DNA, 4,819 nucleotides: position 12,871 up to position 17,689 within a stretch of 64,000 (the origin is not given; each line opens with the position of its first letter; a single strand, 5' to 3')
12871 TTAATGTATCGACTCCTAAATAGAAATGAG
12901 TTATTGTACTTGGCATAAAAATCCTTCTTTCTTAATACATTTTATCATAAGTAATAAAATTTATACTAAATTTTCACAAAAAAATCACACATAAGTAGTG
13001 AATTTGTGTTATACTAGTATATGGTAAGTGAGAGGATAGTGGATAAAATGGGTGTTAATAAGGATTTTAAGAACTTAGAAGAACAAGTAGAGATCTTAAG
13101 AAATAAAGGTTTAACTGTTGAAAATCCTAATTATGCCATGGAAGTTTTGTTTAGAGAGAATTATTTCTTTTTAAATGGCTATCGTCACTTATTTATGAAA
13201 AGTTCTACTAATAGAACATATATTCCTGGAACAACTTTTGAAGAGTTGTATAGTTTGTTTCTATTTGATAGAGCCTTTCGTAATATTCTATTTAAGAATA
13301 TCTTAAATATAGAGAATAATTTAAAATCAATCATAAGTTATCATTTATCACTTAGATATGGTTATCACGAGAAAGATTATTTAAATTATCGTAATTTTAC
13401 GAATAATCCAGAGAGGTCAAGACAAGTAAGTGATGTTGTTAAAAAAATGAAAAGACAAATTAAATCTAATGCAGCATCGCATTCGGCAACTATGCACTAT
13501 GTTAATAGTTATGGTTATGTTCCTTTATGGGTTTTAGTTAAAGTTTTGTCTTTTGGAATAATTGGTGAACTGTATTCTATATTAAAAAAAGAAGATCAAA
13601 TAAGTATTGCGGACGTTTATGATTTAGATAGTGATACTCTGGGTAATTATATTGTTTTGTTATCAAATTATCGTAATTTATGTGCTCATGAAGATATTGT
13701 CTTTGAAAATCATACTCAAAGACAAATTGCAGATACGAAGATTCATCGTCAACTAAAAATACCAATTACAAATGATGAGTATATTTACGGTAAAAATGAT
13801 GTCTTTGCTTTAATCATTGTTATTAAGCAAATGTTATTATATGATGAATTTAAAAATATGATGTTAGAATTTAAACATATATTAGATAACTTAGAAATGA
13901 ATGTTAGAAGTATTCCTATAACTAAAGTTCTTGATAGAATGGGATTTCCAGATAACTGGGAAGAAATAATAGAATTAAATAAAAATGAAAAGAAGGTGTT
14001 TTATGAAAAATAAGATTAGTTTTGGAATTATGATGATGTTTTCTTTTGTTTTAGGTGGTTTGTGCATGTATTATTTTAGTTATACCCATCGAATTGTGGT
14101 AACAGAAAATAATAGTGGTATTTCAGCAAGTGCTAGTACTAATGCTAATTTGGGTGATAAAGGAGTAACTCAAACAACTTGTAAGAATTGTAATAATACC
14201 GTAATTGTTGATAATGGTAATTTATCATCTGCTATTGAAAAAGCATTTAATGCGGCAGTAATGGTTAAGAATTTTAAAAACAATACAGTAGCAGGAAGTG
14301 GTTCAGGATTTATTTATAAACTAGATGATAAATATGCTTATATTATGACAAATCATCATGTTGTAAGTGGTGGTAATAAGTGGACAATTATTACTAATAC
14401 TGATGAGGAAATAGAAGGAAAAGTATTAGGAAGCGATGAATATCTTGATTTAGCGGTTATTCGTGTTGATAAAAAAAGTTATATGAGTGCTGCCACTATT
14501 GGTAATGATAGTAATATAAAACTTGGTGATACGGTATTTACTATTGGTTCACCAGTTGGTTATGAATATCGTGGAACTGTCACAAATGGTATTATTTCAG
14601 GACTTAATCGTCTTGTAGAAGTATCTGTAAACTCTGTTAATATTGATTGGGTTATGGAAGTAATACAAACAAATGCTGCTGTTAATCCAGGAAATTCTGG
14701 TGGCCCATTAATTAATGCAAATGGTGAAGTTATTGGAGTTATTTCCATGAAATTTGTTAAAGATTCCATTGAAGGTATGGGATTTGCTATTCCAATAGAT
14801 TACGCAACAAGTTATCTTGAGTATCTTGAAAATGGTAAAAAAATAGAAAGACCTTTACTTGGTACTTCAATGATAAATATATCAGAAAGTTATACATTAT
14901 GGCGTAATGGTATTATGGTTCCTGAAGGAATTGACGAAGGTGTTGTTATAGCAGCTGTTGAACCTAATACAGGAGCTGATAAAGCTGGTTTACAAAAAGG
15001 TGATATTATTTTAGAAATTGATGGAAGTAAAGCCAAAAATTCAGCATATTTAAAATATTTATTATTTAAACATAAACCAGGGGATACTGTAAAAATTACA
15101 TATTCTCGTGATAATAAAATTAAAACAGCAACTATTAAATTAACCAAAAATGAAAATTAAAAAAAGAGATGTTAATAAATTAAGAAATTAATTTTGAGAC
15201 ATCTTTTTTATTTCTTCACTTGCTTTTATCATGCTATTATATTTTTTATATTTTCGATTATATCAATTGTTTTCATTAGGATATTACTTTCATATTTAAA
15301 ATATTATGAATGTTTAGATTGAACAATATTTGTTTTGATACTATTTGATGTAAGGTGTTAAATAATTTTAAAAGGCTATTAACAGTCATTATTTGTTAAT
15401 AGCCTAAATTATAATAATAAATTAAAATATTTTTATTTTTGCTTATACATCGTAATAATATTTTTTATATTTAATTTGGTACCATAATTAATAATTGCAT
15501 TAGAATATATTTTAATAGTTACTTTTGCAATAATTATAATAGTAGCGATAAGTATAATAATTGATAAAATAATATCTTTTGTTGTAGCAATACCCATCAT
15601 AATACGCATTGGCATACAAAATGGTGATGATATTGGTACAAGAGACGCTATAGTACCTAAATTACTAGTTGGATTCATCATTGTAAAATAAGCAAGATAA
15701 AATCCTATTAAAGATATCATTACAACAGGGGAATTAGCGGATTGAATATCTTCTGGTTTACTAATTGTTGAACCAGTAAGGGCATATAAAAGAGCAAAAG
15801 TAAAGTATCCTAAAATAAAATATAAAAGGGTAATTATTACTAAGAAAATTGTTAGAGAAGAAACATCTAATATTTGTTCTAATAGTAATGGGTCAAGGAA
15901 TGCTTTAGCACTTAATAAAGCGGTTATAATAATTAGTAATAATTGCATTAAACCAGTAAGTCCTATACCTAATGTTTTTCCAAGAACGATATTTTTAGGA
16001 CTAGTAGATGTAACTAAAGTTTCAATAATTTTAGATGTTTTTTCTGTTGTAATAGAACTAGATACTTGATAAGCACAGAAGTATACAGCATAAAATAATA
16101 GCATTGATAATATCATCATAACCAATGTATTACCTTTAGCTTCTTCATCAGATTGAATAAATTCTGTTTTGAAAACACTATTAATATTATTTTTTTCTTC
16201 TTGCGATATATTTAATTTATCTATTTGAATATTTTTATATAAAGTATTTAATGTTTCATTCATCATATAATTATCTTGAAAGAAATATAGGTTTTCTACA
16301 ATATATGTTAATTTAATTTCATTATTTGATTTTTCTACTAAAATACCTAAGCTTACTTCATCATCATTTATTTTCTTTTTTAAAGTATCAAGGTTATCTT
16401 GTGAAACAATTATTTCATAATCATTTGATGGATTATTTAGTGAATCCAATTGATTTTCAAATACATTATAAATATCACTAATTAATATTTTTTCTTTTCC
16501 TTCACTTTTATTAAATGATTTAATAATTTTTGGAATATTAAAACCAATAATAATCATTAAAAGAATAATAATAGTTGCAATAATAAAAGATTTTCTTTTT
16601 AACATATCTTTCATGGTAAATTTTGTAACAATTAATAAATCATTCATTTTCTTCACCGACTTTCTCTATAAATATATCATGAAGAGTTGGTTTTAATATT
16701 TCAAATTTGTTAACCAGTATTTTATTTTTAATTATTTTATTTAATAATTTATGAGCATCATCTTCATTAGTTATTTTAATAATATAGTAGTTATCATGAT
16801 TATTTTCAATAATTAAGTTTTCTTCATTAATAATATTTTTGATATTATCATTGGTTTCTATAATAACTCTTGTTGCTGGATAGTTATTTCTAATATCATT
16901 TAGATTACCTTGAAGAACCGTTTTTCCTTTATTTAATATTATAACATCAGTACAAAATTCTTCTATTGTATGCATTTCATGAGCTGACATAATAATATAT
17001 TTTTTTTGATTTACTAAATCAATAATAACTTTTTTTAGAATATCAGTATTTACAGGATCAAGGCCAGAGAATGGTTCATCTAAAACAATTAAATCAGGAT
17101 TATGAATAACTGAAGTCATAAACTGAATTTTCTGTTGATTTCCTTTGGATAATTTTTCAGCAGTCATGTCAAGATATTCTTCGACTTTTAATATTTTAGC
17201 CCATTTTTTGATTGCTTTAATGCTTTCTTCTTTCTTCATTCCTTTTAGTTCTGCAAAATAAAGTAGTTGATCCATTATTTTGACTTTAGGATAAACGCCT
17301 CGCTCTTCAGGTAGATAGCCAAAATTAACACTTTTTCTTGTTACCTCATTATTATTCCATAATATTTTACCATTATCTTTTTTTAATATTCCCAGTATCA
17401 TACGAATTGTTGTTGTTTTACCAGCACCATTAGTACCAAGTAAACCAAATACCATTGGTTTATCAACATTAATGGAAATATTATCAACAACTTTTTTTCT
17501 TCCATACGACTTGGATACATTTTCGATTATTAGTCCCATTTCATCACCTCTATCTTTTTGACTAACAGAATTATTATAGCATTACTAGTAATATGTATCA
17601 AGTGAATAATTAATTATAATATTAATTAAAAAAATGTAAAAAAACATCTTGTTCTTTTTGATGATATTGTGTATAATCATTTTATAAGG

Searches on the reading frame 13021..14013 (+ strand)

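Call 27: search_protein_families(library=pfam, proteins=[window:13021-14013:+], max_evalue=0.0001)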
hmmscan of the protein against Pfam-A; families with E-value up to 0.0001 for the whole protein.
window:13021-14013:+ (330 aa): 1 family
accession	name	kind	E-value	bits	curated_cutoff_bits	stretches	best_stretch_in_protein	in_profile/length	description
PF07751.16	Abi_2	-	3.3e-42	145.3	25.6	1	42-228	2-183/184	Abi-like protein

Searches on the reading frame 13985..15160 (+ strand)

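Call 27: search_protein_families(library=pfam, proteins=[window:13985-15160:+], max_evalue=0.0001)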
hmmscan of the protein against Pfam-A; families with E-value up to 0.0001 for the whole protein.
window:13985-15160:+ (391 aa): 5 families
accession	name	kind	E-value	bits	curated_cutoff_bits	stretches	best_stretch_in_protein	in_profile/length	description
PF13365.12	Trypsin_2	-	6.3e-30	105.3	27.6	1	106-252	1-144/144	Trypsin-like peptidase domain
PF13180.12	PDZ_2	-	1.1e-19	70.9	27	1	292-386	3-80/80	PDZ domain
PF00089.32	Trypsin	-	5.2e-16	59.6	20.6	1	118-274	35-216/220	Trypsin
PF00595.29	PDZ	-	6.2e-10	39.8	23.2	1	309-372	13-79/81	PDZ domain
PF17820.7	PDZ_6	-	2.5e-07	30.8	27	1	321-347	1-27/54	PDZ domain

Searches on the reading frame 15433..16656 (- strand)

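Call 27: search_protein_families(library=pfam, proteins=[window:15433-16656:-], max_evalue=0.0001)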
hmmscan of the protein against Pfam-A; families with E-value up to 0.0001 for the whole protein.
window:15433-16656:- (407 aa): 1 family
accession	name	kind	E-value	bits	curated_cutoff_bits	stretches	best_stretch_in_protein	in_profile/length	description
PF12698.13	ABC2_membrane_3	-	7.3e-41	140.8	31.6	1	22-376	1-341/347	ABC-2 family transporter protein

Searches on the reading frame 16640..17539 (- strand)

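Call 27: search_protein_families(library=pfam, proteins=[window:16640-17539:-], max_evalue=0.0001)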
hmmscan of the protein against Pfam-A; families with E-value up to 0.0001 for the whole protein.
window:16640-17539:- (299 aa): 4 families
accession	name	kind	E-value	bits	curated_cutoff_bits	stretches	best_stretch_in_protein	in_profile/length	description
PF00005.33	ABC_tran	-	2.4e-24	86.9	25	1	19-157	2-136/137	ABC transporter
PF13732.12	DrrA1-3_C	-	2e-16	60.9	27.4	1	211-294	1-81/81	ATP-binding protein DrrA1-3-like, C-terminal domain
PF13304.12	AAA_21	-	4.4e-08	34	27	1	119-181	227-288/304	AAA domain, putative AbiEii toxin, Type IV TA system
PF25199.1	nSTAND_NTPase5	-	6.3e-05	23.3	34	0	16-78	27-92/145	Novel STAND NTPase 5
